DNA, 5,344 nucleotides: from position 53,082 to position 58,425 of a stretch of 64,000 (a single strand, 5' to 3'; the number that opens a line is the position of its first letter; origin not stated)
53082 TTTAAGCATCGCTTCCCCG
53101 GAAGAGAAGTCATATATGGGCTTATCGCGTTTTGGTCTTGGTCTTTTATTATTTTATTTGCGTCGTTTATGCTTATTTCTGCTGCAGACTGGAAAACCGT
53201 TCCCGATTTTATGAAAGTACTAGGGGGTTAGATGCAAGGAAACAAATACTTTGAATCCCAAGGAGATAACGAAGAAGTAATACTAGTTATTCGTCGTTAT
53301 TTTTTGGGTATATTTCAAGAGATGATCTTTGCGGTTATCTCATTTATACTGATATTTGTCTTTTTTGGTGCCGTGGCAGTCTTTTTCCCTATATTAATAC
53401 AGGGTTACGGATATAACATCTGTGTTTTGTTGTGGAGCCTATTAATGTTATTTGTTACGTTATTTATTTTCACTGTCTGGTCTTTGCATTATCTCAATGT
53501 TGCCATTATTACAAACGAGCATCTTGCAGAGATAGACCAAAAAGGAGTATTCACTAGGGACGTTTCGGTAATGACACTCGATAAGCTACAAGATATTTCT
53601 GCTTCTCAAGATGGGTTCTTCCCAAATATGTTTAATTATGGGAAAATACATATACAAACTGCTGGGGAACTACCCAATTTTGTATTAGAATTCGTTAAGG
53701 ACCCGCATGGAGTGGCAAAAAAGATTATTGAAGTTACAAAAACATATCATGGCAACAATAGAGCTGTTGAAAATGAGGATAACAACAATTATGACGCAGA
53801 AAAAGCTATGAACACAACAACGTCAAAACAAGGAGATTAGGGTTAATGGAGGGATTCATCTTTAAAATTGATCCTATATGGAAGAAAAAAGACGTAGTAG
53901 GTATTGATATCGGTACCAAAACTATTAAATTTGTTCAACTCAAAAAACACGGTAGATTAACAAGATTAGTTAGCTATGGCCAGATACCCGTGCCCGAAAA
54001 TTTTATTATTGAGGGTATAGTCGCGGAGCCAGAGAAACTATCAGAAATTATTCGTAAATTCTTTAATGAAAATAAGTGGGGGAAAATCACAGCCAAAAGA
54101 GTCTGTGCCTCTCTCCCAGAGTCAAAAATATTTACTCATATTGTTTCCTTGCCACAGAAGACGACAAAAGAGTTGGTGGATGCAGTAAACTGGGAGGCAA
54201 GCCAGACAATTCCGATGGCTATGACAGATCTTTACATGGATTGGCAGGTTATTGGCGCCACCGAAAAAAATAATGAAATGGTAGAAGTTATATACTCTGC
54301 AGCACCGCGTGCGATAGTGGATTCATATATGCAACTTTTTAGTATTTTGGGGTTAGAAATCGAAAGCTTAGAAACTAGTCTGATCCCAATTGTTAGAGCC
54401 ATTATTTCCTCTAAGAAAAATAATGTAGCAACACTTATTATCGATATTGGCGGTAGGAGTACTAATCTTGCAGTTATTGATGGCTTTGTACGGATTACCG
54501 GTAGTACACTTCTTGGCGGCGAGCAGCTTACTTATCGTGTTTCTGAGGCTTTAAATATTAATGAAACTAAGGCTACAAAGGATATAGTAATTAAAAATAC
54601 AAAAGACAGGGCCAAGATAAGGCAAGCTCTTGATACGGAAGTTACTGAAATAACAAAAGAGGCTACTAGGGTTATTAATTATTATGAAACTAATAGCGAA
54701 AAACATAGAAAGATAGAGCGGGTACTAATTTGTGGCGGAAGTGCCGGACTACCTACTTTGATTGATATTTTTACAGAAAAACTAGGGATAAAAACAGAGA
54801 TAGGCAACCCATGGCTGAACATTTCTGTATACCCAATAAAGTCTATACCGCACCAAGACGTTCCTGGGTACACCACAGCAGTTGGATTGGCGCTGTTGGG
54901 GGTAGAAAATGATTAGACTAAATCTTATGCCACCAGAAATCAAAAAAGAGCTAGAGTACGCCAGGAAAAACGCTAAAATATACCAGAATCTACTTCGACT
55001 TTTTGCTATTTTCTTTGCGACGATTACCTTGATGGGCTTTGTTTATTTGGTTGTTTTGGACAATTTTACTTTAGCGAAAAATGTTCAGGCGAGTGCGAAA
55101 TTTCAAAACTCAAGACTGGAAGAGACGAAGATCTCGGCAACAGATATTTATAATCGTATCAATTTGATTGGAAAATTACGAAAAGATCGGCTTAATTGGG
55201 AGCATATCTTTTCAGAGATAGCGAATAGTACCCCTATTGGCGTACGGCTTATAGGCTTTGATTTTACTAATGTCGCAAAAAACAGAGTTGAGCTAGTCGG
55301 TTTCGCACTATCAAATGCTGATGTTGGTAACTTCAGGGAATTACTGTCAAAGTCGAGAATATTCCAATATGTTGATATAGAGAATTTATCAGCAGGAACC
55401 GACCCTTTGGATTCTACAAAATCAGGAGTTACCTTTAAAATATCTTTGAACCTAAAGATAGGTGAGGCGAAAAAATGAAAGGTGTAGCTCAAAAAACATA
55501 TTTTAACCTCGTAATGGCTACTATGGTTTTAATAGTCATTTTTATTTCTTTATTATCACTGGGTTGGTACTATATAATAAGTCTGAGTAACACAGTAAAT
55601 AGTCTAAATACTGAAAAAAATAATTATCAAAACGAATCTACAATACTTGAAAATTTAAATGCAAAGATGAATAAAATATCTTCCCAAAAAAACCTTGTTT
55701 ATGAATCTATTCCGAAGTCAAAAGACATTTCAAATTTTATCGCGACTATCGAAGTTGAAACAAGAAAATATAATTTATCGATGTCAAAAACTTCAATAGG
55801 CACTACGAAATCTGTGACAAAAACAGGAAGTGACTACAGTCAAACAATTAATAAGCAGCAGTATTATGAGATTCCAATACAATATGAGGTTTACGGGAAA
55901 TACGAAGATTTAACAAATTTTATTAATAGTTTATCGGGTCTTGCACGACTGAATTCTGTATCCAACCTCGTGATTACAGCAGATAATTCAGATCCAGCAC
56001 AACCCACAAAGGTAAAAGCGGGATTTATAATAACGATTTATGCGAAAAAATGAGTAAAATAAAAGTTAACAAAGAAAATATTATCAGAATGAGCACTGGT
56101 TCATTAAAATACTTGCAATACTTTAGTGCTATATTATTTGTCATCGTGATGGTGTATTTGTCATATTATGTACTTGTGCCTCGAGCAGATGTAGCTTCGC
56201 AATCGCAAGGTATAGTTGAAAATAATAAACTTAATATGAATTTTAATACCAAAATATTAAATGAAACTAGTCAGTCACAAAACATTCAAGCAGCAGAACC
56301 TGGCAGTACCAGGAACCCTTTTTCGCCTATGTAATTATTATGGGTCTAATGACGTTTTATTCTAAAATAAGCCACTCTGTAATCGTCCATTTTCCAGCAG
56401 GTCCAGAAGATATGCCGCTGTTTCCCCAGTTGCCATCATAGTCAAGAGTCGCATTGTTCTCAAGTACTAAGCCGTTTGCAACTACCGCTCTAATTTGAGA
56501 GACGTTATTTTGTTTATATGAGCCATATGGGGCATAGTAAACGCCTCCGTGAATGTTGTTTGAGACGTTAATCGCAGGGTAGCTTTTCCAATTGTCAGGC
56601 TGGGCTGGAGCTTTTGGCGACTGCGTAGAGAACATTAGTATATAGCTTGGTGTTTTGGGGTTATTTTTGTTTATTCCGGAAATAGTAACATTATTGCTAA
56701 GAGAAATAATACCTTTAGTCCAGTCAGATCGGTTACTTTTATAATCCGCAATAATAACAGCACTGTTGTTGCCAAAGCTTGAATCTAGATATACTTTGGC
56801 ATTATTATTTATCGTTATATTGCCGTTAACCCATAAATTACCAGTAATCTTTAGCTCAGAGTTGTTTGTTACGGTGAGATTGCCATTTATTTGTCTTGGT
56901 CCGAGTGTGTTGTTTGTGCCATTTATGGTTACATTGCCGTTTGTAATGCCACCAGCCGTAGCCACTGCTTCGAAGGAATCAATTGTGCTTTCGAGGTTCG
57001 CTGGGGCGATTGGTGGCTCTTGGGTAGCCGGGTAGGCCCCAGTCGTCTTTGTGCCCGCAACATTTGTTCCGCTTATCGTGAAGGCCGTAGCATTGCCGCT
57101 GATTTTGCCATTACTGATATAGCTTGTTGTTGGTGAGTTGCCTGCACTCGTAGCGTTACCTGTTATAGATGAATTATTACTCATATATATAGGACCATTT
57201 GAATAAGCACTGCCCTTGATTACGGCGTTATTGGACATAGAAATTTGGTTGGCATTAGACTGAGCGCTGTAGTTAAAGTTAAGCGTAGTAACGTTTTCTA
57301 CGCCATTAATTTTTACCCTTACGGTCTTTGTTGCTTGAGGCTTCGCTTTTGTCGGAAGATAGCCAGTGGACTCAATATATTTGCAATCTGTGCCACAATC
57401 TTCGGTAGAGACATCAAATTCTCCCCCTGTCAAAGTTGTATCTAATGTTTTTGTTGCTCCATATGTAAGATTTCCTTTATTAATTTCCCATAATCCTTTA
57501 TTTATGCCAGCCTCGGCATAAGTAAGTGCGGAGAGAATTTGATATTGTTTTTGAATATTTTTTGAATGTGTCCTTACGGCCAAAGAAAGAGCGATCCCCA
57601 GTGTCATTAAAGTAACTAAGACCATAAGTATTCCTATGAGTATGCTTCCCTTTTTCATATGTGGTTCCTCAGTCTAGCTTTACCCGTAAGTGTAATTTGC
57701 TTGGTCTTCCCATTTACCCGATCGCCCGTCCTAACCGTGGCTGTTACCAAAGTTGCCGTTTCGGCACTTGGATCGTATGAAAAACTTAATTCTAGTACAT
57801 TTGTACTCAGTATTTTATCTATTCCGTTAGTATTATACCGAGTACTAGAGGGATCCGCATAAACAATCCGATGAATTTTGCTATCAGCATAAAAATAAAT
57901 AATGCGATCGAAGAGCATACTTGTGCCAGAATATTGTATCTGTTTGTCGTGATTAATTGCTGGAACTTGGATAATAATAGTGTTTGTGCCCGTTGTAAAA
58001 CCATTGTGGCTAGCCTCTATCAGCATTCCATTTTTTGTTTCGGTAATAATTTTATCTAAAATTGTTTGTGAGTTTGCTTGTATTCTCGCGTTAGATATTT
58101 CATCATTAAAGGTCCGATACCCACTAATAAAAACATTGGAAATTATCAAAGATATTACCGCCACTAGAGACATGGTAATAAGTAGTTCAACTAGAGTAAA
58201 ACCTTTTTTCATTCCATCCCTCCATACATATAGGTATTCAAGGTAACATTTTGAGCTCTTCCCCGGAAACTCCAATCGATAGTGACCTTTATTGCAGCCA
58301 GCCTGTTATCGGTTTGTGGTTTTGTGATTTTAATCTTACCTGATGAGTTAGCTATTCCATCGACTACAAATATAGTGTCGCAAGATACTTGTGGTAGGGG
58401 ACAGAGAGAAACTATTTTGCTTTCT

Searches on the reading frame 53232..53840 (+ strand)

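Call 24: search_protein_families(library=pfam, proteins=[window:53232-53840:+], max_evalue=0.001)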
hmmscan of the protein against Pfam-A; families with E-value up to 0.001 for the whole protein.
window:53232-53840:+ (202 aa): 1 family
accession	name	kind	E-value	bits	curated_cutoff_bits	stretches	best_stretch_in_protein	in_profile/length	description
PF03703.20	bPH_2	-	3.9e-06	27.4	22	1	104-153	17-66/78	Bacterial PH domain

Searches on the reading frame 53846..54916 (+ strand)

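Call 24: search_protein_families(library=pfam, proteins=[window:53846-54916:+], max_evalue=0.001)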
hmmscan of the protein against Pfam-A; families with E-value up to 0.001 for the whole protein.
window:53846-54916:+ (356 aa): 5 families
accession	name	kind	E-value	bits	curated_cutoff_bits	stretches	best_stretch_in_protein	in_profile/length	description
PF11104.14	PilM_2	-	4.5e-42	144.6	27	1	19-350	1-337/340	Type IV pilus assembly protein PilM;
PF14450.12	FtsA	-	5.8e-10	40.1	31.8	1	198-347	2-127/127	Cell division protein FtsA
PF06723.19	MreB_Mbl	-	5.5e-06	25.9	27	0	235-321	219-305/327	MreB/Mbl protein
PF06277.17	EutA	-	5.6e-05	22.6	27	1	187-287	136-237/475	Ethanolamine utilisation protein EutA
PF02541.22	Ppx-GppA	-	0.00067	19.6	27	0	182-250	100-171/285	Ppx/GppA phosphatase family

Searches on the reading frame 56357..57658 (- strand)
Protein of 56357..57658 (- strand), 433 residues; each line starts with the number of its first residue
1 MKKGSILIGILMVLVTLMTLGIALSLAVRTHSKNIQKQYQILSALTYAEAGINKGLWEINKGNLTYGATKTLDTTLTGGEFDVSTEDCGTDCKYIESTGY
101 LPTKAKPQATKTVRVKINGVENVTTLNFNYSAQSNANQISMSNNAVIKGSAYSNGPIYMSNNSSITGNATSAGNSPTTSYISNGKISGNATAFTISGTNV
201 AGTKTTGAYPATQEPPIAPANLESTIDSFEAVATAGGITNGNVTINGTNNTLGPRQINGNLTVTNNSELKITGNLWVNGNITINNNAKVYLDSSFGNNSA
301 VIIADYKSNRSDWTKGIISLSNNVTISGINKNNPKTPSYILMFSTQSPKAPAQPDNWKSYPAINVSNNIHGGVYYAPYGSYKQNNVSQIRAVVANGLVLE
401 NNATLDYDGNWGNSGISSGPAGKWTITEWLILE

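Call 24: search_protein_families(library=pfam, proteins=[window:56357-57658:-], max_evalue=0.001)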
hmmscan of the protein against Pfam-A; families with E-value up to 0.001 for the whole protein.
window:56357-57658:- (433 aa): 1 family
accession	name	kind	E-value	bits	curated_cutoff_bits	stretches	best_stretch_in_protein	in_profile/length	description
PF18886.6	DUF5649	-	0.0001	23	25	1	241-294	2-57/68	Repeats of unknown function (DUF5649)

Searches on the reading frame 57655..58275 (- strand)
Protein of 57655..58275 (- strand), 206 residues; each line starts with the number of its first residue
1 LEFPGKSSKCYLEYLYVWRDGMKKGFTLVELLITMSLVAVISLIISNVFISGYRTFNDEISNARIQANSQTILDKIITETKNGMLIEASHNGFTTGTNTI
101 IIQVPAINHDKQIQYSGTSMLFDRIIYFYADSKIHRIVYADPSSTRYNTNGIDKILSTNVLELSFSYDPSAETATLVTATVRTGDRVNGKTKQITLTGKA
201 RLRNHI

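Call 24: search_protein_families(library=pfam, proteins=[window:57655-58275:-], max_evalue=0.001)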
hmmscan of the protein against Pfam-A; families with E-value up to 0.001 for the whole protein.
window:57655-58275:- (206 aa): 1 family
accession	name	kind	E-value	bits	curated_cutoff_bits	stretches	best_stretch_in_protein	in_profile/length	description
PF07963.17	N_methyl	-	3.9e-06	26.6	21.2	1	23-45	4-26/27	Prokaryotic N-terminal methylation motif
